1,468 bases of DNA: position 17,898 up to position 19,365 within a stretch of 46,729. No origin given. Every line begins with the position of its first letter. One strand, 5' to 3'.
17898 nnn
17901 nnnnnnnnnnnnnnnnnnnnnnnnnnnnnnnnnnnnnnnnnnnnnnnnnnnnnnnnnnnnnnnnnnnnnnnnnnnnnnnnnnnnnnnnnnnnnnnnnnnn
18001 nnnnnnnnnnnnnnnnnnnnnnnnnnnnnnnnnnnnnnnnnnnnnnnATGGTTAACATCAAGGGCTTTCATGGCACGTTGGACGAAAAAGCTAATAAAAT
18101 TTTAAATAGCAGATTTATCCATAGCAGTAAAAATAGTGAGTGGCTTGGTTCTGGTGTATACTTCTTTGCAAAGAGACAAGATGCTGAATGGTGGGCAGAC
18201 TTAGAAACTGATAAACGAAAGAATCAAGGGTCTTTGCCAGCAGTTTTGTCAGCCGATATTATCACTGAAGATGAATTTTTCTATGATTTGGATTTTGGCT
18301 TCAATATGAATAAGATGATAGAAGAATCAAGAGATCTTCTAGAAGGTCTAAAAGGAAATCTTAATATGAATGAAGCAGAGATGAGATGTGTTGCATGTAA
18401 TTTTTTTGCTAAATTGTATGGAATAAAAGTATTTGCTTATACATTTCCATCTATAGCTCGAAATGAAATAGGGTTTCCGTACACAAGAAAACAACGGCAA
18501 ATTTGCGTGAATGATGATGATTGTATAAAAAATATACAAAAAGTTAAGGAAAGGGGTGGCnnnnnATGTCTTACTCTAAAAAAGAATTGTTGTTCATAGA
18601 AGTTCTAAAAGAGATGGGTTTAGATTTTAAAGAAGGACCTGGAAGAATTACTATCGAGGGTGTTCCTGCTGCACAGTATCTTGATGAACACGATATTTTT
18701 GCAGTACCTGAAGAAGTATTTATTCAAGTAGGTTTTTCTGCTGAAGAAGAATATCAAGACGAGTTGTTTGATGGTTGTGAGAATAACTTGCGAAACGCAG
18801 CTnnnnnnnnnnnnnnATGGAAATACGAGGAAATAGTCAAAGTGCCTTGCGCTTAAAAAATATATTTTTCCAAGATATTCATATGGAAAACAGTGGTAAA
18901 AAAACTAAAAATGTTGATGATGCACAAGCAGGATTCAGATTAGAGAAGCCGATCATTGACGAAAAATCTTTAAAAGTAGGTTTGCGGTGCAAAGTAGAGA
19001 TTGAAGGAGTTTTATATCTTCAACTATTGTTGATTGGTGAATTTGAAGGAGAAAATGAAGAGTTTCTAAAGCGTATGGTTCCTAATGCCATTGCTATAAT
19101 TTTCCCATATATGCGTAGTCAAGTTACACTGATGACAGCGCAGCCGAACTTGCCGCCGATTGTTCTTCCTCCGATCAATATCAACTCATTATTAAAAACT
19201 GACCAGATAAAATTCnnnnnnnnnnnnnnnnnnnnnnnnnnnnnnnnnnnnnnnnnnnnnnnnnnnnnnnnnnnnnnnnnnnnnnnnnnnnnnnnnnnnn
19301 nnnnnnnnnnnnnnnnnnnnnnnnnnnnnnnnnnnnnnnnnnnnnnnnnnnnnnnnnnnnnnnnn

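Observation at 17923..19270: Insulated three-gene island with toxin-antitoxin-chaperone (TAC) architecture and a non-canonical toxin candidate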

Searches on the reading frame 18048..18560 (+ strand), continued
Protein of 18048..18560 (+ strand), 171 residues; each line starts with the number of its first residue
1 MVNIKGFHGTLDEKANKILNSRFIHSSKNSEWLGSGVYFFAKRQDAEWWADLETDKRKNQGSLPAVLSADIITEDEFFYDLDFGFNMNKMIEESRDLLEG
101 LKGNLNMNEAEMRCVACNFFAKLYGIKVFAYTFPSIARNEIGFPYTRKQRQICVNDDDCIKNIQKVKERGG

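Call 86: search_protein_families(library=padloc, alignment_id=A1, max_evalue=0.01)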
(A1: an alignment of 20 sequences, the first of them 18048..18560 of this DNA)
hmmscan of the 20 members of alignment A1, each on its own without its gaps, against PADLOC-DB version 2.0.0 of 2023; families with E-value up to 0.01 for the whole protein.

A. member 1, window:18048-18560:+ (171 aa): 1 family
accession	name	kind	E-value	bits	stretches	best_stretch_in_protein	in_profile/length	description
PDLC04068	PD-T4-9_A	-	0.00018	19.7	1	10-56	9-58/187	-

B. families by the number of members that match (of 20 scanned): 4 families
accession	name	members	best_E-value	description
PDLC04068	PD-T4-9_A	19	7.9e-08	-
PDLC04069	PD-T4-9_A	12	9.9e-07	-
PDLC02428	PprPIWI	1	0.0012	-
PDLC04438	PDC-M13B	1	0.0041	-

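Call 89: fold_search(model_id=the predicted structure, library=viral)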
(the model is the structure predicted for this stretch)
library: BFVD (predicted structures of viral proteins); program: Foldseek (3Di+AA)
matches with E <= 10: 791; with E <= 0.001: 22
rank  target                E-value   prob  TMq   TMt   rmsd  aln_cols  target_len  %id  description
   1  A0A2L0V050            1.5e-06  1.00  0.49  0.49   7.2       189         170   14  Uncharacterized protein [Agrobacterium phage Atu_ph07]
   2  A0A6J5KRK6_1          8.4e-06  1.00  0.47  0.08   7.6       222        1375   14  Large polyvalent protein associated domain-containing protein [uncultured Caudovirales phage]
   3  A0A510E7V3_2          2.1e-05  1.00  0.59  0.10   6.2       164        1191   15  (no name in the UniProt tables at hand)
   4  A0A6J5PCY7            2.4e-05  1.00  0.55  0.12   7.6       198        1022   13  ParB/Sulfiredoxin [uncultured Caudovirales phage]
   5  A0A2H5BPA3            4.3e-05  1.00  0.50  0.57   7.9       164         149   13  ART-PolyVal-like domain-containing protein [Salmonella phage Mutine]
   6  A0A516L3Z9            4.9e-05  1.00  0.55  0.15   6.3       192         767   16  (no name in the UniProt tables at hand)
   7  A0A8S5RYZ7            4.9e-05  1.00  0.45  0.49   7.7       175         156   14  Uncharacterized protein [Myoviridae sp. ctNQV2]
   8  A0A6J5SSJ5            5.9e-05  1.00  0.49  0.29   8.0       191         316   14  Uncharacterized protein [uncultured Caudovirales phage]
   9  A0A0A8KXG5            7.1e-05  1.00  0.45  0.11   8.1       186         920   13  Phage-like protein [Burkholderia phage Bp-AMP4]
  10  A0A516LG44            8.5e-05  1.00  0.46  0.30   6.3       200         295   16  (no name in the UniProt tables at hand)
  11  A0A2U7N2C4            1.4e-04  1.00  0.48  0.65   6.9       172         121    8  Uncharacterized protein [Pseudomonas phage PspYZU01]
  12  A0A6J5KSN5            1.4e-04  1.00  0.48  0.51   8.7       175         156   12  Uncharacterized protein [uncultured Caudovirales phage]
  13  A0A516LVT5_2          2.5e-04  1.00  0.47  0.09   8.1       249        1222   15  (no name in the UniProt tables at hand)
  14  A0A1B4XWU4            2.7e-04  1.00  0.45  0.44   6.8       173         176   16  P domain-containing [Tenacibaculum phage pT24]
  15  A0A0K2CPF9            2.9e-04  1.00  0.37  0.29   8.8       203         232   13  ART-PolyVal-like domain-containing protein [Brevibacillus phage SecTim467]
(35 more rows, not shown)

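Call 94: find_encoding_contigs(protein=P0003, flank=3000, max_places=2)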
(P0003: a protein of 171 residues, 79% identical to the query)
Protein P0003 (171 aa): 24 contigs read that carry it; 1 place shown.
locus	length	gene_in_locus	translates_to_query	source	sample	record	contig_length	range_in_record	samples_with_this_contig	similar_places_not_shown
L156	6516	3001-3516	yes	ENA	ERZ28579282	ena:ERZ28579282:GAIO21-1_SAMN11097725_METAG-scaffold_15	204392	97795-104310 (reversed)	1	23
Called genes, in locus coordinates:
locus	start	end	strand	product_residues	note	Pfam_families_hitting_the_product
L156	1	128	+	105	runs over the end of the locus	-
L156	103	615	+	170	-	-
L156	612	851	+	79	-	-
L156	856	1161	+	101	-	-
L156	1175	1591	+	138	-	-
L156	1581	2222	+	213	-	-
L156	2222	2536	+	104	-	-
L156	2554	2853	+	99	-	-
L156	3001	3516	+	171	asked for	-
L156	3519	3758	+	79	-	-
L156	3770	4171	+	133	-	PF02556:SecB (weak)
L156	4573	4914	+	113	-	-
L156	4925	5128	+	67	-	-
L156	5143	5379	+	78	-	-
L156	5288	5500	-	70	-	-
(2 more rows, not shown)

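Call 95: find_encoding_contigs(protein=P0007, flank=3000, max_places=2)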
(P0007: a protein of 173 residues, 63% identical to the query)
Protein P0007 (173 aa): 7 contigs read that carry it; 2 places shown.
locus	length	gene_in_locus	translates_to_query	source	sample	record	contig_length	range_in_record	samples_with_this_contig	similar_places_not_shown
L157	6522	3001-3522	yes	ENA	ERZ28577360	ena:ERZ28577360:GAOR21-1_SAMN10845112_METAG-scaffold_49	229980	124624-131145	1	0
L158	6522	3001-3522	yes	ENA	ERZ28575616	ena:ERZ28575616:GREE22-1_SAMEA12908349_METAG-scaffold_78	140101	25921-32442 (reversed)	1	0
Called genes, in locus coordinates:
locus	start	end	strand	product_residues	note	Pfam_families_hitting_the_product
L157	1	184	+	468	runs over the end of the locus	PF00270:DEAD (faint), PF04851:ResIII, PF18766:SWI2_SNF2 (faint), PF00271:Helicase_C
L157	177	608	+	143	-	-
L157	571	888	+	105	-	-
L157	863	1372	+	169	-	-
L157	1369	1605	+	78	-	-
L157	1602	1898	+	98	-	-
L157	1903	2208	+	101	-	-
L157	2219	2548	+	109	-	-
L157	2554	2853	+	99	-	-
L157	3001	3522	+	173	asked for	-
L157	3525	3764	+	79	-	-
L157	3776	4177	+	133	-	PF02556:SecB (weak)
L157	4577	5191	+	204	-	-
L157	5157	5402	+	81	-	-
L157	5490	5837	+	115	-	-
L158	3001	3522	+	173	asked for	-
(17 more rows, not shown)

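Call 96: find_encoding_contigs(protein=P0010, flank=3000, max_places=2)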
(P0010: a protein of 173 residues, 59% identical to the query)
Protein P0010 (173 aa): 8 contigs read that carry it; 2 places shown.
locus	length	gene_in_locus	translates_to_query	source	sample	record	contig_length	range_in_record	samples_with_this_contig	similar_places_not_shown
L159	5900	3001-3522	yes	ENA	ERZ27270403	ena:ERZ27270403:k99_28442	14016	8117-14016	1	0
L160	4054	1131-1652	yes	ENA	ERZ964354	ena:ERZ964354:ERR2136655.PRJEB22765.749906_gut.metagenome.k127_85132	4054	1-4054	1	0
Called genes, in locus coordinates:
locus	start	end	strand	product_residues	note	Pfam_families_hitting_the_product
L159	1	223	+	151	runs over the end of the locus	-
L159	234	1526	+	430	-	PF03738:GSP_synth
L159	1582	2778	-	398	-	PF00266:Aminotran_5 (faint), PF00155:Aminotran_1_2, PF01041:DegT_DnrJ_EryC1 (faint), PF01053:Cys_Met_Meta_PP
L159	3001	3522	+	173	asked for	-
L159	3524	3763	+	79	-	-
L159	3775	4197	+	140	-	PF02556:SecB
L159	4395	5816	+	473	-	PF00990:GGDEF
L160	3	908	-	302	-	?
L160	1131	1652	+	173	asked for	-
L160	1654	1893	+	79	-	-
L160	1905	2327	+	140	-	PF02556:SecB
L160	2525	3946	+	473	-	PF00990:GGDEF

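Call 97: find_encoding_contigs(protein=P0014, flank=3000, max_places=2)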
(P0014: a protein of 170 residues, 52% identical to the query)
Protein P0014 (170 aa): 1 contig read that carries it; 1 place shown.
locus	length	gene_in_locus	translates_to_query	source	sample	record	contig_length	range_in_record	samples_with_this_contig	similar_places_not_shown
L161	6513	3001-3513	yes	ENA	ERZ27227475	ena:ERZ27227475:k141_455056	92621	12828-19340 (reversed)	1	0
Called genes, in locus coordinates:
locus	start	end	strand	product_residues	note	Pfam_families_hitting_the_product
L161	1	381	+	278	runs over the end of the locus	PF13036:LpoB, PF03783:CsgG, PF16538:FlgT_C (weak)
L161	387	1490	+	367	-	-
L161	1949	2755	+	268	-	PF00188:CAP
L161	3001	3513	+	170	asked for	-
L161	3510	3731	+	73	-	-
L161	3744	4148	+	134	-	PF02556:SecB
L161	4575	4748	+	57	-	-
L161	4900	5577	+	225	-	PF13151:DUF3990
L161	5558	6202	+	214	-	PF01381:HTH_3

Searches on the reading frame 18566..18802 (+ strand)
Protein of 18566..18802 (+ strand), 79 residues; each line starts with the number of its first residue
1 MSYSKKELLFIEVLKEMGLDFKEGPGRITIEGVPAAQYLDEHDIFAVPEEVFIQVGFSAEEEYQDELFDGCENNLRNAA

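Call 4: search_protein_families(library=pfam, proteins=[window:18566-18802:+], max_evalue=1)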
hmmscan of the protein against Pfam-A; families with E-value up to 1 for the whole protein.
window:18566-18802:+ (79 aa): 1 family
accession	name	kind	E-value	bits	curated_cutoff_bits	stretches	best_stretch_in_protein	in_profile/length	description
PF08676.16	MutL_C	-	0.028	14.5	25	1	12-36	69-94/142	MutL C terminal dimerisation domain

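Call 5: search_protein_families(library=phrogs, proteins=[window:18566-18802:+], max_evalue=1)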
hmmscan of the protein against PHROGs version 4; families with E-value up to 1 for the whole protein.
window:18566-18802:+ (79 aa): 0 families

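Call 6: search_protein_families(library=padloc, proteins=[window:18566-18802:+], max_evalue=1)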
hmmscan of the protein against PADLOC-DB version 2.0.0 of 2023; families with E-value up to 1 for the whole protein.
window:18566-18802:+ (79 aa): 0 families

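Call 7: search_protein_families(library=ncbifam, proteins=[window:18566-18802:+], max_evalue=1)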
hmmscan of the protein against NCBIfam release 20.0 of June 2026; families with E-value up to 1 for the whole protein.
window:18566-18802:+ (79 aa): 0 families

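Call 76: find_homologous_proteins(query=window:18566-18802:+, max_evalue=0.1)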
Query window:18566-18802:+ (79 aa): 11 proteins with E <= 0.1 among 11 candidates.
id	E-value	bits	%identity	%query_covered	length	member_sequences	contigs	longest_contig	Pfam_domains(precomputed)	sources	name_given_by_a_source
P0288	1.9e-41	157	92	100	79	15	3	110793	-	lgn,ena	-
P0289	4.5e-40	152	90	100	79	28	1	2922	-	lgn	-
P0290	8.6e-40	151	91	100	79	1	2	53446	-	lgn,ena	-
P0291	2.8e-38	147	89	100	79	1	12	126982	-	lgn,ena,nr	nr:MAG TPA: calcium uniporter protein [Caudoviricetes sp.]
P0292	3.4e-38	146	89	100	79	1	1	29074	-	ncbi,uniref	ncbi:hypothetical protein [Phascolarctobacterium succinatutens]|uniref:hypothetical protein n=1 Tax=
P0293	8.2e-38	145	89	100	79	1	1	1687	-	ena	-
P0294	1.5e-37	144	89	100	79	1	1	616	-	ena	-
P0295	8.2e-34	132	84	100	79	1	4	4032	-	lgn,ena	-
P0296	1.3e-31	126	78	100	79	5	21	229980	-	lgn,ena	-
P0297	6.1e-24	101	72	100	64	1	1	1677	-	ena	-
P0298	3.9e-19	86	81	68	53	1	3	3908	-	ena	-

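Call 78: find_encoding_contigs(protein=P0292, flank=10000, max_places=3)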
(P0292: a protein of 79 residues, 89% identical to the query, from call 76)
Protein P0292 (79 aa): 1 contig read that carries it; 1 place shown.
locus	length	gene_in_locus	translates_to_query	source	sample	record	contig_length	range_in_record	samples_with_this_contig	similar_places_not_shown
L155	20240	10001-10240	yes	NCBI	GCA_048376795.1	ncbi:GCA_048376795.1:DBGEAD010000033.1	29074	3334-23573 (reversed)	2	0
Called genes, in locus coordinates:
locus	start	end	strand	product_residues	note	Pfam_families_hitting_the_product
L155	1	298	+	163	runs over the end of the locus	PF05565:Sipho_Gp157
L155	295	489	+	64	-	-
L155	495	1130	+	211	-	-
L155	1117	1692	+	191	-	-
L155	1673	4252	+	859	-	PF06048:DUF927, PF18662:HTH_56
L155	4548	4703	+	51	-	-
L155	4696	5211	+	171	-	-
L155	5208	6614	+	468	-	PF00270:DEAD (faint), PF04851:ResIII, PF18766:SWI2_SNF2 (weak), PF04851:ResIII, PF00271:Helicase_C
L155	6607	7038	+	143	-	-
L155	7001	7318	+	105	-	-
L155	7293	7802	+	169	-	-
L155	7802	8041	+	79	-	-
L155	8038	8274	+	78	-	-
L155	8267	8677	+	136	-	-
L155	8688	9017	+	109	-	-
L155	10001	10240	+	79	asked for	-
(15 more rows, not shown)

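Call 88: predict_structure(alignment_id=A6)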
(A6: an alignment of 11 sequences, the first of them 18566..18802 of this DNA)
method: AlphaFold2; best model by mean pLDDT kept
length: 79 residues; sequences in the alignment: 11
mean_pLDDT: 54.1   pTM: 0.38
mean pLDDT of the five models: 54.1, 51.3, 51.3, 46.2, 44.7
residues with pLDDT >= 90: 0; 70-90: 7; 50-70: 33; < 50: 39
segments of 3 or more residues with pLDDT < 50: 40-46, 48-79
pLDDT, mean of each block of 10 residues (from residue 1): 64 69 66 59 45 41 46 41
secondary structure, 60 per line:
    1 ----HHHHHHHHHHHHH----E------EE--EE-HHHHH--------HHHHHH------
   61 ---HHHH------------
elements in order: H5-17 H36-40 H49-54 H64-67

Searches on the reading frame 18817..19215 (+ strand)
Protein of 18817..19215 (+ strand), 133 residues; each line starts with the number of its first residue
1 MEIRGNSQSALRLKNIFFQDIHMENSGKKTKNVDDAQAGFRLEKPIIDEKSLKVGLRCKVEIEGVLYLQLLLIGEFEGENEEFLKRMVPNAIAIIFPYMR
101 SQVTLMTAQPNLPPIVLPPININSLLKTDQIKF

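Call 4: search_protein_families(library=pfam, proteins=[window:18817-19215:+], max_evalue=1)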
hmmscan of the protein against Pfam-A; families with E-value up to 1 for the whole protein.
window:18817-19215:+ (133 aa): 1 family
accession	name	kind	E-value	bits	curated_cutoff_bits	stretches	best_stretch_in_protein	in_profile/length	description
PF02556.19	SecB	-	5.1e-06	26.9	26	1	39-128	40-136/141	Preprotein translocase subunit SecB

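Call 5: search_protein_families(library=phrogs, proteins=[window:18817-19215:+], max_evalue=1)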
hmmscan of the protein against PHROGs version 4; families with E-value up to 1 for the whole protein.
window:18817-19215:+ (133 aa): 2 families
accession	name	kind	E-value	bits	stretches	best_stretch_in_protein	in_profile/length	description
phrog_21664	-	unknown function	1.7e-09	39.2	1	11-129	4-129/132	-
phrog_10298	-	unknown function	1.4e-05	26.2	1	34-123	30-124/134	-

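Call 6: search_protein_families(library=padloc, proteins=[window:18817-19215:+], max_evalue=1)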
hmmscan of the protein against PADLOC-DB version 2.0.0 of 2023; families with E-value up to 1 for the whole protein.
window:18817-19215:+ (133 aa): 2 families
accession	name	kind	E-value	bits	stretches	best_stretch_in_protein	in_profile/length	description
PDLC04072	PD-T4-9_C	-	4.5e-14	50.8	1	10-127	5-126/135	-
PDLC04071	PD-T4-9_C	-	1.4e-08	33.1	1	11-128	3-124/130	-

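Call 7: search_protein_families(library=ncbifam, proteins=[window:18817-19215:+], max_evalue=1)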
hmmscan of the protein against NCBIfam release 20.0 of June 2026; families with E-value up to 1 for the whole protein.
window:18817-19215:+ (133 aa): 6 families
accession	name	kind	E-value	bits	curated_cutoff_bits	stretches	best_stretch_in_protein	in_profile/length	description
TIGR00809.1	secB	equivalog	1.6e-05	24.9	102.8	1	57-128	71-135/140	protein-export chaperone SecB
NF004393.0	PRK05751.1-4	equivalog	1.8e-05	24.3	180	1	54-127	78-144/165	protein-export chaperone SecB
NF004394.0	PRK05751.1-5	equivalog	7.8e-05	22.6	181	1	93-129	103-139/156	protein-export chaperone SecB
NF004392.0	PRK05751.1-3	equivalog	0.00079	19.2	143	1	79-128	96-145/160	protein-export chaperone SecB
NF004391.0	PRK05751.1-2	equivalog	0.0099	15.5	223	1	92-126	114-148/171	protein-export chaperone SecB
NF004390.0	PRK05751.1-1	equivalog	0.011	15.5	277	1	92-126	103-137/155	protein-export chaperone SecB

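Call 11: search_solved_structures(query=window:18817-19215:+, max_evalue=10, show_alignments=2)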
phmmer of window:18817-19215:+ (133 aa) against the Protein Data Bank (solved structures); distinct sequences matched with E-value up to 10: 6.
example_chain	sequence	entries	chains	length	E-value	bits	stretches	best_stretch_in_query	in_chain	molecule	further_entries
1qyn_A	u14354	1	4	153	0.08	16.2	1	89-126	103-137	Protein-export protein secB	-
5jtl_A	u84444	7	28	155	0.082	16.2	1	89-126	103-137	Protein-export protein SecB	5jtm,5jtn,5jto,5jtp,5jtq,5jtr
2z61_A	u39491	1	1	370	0.43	13.9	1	22-71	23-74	Probable aspartate aminotransferase 2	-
9v21_lH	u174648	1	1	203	0.56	13.5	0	17-79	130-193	Large ribosomal subunit protein eL6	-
9v1i_lH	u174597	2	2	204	0.57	13.5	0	17-79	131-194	60S ribosomal protein L6, putative | Large ribosomal subunit protein eL6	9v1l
9v24_lH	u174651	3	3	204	0.57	13.5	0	17-79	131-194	Large ribosomal subunit protein eL6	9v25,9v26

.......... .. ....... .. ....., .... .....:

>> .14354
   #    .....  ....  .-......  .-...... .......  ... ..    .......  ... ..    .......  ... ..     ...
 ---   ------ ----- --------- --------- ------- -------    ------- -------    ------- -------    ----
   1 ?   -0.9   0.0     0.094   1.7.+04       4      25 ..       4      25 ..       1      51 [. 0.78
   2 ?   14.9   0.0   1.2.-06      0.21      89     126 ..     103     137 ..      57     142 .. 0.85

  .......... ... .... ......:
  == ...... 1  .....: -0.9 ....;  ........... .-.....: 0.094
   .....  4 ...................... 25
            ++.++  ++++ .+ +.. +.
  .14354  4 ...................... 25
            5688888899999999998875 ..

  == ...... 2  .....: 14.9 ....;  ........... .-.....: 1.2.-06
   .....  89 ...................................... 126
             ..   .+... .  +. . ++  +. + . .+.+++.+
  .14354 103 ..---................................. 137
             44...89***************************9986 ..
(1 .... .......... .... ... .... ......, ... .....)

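Call 67: search_solved_structures(query=A5, max_evalue=0.01, show_alignments=1)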
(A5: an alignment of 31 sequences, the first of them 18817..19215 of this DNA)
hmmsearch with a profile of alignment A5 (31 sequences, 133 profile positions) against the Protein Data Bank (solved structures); distinct sequences matched with E-value up to 0.01: 3.
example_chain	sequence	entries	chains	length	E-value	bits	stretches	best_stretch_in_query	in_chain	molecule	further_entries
1fx3_A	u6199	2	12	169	5e-11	46.4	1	4-129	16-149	PROTEIN-EXPORT PROTEIN SECB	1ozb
1qyn_A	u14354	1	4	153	5e-09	39.9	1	4-129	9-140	Protein-export protein secB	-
5jtl_A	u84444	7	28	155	5.2e-09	39.9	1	4-129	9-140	Protein-export protein SecB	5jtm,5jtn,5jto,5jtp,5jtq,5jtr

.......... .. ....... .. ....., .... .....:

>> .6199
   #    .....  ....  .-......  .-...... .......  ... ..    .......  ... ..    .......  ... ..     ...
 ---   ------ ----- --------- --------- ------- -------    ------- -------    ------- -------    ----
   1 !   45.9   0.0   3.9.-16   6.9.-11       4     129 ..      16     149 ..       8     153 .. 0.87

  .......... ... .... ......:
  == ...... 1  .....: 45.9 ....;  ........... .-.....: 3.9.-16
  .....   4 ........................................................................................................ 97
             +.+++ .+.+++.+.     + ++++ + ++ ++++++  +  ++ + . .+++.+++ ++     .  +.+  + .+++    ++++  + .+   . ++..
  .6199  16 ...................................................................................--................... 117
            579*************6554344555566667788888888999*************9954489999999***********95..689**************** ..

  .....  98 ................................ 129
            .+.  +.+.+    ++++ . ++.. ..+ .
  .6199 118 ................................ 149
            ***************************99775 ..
